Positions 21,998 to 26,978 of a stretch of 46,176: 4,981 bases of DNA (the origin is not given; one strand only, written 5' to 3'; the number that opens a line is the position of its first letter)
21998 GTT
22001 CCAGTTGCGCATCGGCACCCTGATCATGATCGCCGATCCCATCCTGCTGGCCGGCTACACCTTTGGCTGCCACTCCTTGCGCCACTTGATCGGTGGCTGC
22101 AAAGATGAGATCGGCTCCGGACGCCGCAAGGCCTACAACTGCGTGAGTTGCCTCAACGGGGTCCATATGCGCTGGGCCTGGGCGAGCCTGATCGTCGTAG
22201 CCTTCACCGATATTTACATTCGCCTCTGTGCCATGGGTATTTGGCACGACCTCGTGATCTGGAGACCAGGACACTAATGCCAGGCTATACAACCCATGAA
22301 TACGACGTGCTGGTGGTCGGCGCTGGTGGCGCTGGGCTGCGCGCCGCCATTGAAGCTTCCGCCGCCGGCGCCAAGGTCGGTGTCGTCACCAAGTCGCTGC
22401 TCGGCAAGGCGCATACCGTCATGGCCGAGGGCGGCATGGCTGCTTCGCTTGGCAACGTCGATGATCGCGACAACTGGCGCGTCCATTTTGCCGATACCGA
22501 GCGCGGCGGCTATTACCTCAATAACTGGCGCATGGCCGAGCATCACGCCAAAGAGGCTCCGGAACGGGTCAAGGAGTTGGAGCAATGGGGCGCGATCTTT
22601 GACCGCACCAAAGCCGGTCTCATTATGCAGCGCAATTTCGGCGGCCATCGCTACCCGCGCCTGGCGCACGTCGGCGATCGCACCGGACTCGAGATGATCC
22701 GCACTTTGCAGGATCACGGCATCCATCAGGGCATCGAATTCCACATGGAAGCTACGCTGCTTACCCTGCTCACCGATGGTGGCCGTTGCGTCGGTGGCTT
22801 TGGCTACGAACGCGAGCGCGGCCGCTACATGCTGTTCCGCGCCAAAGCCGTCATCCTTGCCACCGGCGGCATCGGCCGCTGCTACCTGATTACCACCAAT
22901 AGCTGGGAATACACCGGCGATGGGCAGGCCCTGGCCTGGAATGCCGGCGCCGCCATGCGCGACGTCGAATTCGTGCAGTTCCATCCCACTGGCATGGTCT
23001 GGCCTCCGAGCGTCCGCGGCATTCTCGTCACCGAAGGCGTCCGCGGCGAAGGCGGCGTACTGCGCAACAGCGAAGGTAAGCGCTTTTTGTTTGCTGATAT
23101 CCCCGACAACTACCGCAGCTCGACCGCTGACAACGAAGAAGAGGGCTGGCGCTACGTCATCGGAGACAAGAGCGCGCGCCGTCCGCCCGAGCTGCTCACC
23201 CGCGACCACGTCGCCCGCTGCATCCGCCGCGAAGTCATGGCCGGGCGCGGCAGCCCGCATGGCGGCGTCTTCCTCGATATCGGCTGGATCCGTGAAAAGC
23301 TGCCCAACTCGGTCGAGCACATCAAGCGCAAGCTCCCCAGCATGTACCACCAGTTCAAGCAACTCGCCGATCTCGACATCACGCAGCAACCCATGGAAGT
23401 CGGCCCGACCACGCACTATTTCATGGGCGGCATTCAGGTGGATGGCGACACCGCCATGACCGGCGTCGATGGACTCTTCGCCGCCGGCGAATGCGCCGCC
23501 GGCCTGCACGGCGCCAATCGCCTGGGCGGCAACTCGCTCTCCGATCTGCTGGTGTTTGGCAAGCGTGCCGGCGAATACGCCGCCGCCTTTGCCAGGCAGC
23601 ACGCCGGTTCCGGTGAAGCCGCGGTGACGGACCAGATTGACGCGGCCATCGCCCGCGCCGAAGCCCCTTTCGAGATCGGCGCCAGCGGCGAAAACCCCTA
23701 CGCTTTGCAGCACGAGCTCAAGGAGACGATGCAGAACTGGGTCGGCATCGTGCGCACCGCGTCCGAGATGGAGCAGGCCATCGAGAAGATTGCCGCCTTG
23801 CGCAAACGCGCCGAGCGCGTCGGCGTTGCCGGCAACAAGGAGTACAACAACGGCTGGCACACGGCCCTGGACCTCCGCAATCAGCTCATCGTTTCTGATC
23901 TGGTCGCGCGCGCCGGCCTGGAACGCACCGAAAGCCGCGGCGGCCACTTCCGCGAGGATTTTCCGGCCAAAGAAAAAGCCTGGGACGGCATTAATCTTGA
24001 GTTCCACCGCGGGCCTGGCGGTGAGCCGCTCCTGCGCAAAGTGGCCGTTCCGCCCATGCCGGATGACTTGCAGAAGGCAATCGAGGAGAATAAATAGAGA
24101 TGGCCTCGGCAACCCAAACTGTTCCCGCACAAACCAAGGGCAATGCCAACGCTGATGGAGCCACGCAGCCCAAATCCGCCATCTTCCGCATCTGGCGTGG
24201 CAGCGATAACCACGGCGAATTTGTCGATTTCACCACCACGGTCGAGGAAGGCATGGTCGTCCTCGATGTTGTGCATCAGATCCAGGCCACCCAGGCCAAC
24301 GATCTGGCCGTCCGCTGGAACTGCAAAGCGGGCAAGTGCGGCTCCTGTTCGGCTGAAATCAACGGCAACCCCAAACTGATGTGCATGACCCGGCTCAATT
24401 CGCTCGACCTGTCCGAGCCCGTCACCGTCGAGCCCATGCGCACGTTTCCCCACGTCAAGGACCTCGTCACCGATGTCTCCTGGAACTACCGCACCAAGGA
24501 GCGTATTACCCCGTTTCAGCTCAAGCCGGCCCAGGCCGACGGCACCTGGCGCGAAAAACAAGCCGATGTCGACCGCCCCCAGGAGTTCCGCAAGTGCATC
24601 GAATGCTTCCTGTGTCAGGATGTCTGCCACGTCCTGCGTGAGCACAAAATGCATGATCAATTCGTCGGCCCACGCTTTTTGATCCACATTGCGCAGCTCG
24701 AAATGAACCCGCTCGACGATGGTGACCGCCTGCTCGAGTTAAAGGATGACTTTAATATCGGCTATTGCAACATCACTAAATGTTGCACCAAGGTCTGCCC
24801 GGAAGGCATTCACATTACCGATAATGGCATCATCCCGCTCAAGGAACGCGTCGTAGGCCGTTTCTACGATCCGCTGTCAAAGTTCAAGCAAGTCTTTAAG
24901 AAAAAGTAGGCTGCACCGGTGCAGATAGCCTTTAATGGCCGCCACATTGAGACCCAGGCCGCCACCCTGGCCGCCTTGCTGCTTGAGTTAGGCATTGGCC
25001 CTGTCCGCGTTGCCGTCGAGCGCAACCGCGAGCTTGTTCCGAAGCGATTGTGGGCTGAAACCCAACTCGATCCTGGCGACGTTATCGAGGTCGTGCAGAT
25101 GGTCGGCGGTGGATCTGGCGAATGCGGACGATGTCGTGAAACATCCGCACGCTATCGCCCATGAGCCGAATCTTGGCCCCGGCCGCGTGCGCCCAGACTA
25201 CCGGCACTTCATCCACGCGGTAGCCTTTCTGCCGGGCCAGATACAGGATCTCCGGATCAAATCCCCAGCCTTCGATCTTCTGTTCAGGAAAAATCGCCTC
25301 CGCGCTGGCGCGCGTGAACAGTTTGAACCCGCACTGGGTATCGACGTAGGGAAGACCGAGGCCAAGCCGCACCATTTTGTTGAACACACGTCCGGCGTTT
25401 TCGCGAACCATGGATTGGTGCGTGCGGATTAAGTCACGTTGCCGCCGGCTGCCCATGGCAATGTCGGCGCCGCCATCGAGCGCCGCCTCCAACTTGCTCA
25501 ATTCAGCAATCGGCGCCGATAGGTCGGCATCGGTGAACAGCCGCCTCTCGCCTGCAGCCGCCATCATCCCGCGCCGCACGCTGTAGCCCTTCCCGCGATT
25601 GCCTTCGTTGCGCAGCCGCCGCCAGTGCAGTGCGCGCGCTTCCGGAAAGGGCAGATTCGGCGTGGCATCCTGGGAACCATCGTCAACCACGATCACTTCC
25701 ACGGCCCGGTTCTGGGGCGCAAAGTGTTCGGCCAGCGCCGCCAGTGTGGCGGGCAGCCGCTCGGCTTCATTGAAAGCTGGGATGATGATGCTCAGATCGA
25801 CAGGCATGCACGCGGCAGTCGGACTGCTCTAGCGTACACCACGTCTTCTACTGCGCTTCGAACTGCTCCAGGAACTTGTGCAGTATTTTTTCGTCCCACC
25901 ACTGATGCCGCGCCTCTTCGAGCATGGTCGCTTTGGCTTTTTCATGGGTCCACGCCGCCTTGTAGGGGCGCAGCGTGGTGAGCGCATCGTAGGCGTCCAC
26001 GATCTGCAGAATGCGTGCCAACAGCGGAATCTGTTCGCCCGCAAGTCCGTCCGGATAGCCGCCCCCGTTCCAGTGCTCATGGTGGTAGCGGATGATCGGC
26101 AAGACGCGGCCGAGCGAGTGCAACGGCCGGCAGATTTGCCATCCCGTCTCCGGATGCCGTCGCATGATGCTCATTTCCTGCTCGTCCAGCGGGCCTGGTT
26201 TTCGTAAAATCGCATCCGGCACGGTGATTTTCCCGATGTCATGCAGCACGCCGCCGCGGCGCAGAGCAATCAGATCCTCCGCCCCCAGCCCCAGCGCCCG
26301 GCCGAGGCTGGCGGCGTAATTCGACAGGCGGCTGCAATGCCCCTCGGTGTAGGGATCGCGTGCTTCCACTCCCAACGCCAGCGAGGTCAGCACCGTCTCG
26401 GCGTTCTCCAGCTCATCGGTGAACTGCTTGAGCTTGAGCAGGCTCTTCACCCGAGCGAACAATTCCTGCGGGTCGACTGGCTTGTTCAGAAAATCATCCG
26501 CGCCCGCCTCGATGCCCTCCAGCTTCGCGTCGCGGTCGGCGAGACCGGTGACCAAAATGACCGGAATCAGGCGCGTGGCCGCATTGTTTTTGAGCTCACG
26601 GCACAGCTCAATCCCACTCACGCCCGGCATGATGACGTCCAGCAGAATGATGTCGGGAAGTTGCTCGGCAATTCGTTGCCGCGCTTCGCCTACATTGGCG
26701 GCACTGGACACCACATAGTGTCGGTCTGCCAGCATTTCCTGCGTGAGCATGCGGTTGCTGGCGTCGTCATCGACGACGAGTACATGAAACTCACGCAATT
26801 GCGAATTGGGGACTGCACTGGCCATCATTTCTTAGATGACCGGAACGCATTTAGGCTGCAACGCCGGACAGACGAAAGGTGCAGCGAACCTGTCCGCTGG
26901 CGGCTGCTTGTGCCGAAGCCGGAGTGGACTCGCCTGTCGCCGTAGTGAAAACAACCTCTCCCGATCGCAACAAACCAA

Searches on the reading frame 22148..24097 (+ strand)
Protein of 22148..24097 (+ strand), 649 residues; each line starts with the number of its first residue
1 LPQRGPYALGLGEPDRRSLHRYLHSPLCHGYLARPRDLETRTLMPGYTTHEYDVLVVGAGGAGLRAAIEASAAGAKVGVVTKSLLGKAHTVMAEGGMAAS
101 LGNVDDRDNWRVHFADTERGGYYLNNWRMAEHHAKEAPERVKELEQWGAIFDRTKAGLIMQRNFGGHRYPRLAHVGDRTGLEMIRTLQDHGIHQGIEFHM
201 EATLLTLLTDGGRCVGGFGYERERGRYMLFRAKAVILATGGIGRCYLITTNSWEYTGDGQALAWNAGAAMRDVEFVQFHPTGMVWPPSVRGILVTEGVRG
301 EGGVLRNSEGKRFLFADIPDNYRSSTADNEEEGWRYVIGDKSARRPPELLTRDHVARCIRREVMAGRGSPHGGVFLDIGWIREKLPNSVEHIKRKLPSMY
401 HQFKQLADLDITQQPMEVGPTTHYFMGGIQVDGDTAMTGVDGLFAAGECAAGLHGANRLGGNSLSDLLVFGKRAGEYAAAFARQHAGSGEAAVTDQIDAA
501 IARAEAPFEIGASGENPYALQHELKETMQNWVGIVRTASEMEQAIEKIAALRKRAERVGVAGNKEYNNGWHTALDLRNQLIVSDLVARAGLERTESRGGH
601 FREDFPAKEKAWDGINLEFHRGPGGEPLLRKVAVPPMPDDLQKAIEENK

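Call 17: search_protein_families(library=pfam, proteins=[window:22148-24097:+], max_evalue=0.00001)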
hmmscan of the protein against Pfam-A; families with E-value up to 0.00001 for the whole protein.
window:22148-24097:+ (649 aa): 3 families
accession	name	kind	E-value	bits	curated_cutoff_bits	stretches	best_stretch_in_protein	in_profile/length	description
PF00890.30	FAD_binding_2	-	4.9e-88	296.5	20.4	1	53-464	1-414/414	FAD binding domain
PF02910.25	Succ_DH_flav_C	-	2.6e-24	86.1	20.8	1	522-609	2-90/130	Fumarate reductase flavoprotein C-term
PF07992.20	Pyr_redox_2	-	1.2e-09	38.5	26.1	0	52-87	1-31/291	Pyridine nucleotide-disulphide oxidoreductase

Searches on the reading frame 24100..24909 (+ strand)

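Call 17: search_protein_families(library=pfam, proteins=[window:24100-24909:+], max_evalue=0.00001)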
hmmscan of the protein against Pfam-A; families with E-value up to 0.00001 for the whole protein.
window:24100-24909:+ (269 aa): 2 families
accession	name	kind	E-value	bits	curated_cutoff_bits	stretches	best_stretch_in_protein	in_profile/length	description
PF13085.11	Fer2_3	-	5.9e-23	81.4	27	1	29-127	2-103/107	2Fe-2S iron-sulfur cluster binding domain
PF13183.11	Fer4_8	-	9.8e-09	36.1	27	1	163-237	2-68/68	4Fe-4S dicluster domain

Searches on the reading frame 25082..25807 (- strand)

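Call 17: search_protein_families(library=pfam, proteins=[window:25082-25807:-], max_evalue=0.00001)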
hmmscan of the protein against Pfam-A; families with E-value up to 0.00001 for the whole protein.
window:25082-25807:- (241 aa): 1 family
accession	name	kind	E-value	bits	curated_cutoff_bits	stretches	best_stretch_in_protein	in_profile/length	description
PF00535.33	Glycos_transf_2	-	1.8e-22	80.5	23.3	1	6-173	1-168/168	Glycosyl transferase family 2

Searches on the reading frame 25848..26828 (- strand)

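Call 17: search_protein_families(library=pfam, proteins=[window:25848-26828:-], max_evalue=0.00001)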
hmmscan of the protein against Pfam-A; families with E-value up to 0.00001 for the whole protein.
window:25848-26828:- (326 aa): 3 families
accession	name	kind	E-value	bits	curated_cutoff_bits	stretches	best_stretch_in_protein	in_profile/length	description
PF13487.12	HD_5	-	1.9e-39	135.6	27.2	1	155-314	8-169/170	HD domain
PF00072.30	Response_reg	-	1.8e-29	102.6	30.2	1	16-128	1-111/111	Response regulator receiver domain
PF01966.28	HD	-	1.1e-21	77.7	22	1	163-282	3-115/116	HD domain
